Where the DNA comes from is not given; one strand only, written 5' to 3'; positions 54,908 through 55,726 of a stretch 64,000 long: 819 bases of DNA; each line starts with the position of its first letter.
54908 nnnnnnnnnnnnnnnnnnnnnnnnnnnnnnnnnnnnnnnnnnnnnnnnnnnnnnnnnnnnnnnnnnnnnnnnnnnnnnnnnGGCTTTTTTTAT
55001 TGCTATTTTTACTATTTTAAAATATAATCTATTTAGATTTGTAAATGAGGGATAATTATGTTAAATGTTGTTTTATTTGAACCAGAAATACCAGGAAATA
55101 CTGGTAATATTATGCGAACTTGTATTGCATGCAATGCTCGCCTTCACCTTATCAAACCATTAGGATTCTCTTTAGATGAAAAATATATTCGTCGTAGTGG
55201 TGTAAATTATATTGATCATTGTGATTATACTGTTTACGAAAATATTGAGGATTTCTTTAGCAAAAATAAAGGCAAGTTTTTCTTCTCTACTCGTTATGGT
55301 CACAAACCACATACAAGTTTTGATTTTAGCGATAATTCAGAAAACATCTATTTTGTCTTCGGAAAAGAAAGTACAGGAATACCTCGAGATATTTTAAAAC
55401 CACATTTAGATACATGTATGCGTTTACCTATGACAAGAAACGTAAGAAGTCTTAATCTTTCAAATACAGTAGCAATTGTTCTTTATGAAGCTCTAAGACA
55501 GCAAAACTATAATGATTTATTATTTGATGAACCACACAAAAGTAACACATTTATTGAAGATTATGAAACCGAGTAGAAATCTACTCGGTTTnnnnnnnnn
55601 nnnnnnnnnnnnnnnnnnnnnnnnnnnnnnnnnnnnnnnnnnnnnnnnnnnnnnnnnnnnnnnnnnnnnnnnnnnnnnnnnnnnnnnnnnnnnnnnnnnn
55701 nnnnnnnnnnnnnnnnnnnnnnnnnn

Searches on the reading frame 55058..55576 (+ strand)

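Call 40: search_protein_families(library=pfam, proteins=[window:55058-55576:+], max_evalue=0.001)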
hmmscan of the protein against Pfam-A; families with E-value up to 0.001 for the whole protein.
window:55058-55576:+ (172 aa): 1 family
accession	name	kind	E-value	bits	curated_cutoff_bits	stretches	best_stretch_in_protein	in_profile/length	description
PF00588.24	SpoU_methylase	-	5.6e-32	111.2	29.7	1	2-143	2-142/142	SpoU rRNA Methylase family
